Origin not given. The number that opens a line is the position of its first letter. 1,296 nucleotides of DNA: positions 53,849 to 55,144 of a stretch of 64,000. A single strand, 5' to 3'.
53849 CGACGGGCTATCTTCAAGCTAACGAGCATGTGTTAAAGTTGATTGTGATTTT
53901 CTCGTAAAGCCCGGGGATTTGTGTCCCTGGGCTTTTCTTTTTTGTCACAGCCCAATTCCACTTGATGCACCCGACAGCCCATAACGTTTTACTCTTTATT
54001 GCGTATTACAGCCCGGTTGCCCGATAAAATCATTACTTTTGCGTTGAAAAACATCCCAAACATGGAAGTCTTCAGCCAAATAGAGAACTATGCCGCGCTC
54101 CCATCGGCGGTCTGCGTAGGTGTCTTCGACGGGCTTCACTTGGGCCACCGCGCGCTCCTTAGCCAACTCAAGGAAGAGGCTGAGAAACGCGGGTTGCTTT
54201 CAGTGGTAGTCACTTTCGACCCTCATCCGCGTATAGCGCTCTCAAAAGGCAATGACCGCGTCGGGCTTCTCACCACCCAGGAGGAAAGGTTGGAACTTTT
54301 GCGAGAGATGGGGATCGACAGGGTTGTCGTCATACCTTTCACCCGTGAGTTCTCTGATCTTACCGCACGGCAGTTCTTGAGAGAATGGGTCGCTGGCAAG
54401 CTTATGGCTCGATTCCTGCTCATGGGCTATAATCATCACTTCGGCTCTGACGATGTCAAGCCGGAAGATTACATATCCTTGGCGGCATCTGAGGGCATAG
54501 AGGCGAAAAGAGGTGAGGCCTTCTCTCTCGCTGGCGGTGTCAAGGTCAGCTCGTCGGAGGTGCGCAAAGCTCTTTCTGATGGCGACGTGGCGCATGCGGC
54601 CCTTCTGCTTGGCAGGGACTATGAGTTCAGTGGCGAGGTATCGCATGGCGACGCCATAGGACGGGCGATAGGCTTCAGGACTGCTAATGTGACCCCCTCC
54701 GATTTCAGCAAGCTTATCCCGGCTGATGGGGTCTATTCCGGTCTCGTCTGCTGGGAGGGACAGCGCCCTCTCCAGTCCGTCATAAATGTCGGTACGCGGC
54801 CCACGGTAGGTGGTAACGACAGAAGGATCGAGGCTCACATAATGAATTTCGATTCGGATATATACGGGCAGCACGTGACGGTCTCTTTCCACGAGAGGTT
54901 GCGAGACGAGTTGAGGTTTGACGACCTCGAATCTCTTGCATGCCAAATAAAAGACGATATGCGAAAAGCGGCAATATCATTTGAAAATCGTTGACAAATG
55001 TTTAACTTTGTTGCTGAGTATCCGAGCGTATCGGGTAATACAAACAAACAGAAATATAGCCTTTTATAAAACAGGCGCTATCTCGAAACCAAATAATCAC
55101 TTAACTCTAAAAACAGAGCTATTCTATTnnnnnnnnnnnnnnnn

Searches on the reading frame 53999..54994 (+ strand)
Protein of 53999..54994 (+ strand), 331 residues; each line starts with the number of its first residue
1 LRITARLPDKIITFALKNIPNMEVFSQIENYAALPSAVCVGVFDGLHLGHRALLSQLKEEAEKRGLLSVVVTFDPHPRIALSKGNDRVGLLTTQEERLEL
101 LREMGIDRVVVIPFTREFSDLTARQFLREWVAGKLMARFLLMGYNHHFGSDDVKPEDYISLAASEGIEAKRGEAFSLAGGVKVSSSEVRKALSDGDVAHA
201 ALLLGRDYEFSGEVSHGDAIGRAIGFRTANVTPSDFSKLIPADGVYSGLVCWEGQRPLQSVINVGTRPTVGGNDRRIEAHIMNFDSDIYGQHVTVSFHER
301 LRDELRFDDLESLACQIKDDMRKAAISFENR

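Call 64: search_protein_families(library=pfam, proteins=[window:53999-54994:+], max_evalue=0.00001)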
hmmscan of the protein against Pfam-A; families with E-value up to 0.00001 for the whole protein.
window:53999-54994:+ (331 aa): 3 families
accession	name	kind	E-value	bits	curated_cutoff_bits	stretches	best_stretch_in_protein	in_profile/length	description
PF06574.18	FAD_syn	-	9.4e-40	136.4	27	1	35-186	7-157/158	FAD synthetase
PF01687.23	Flavokinase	-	3.7e-39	134.2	19.6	1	204-325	1-121/124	Riboflavin kinase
PF01467.32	CTP_transf_like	-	5.1e-07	30.4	21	1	38-134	1-88/133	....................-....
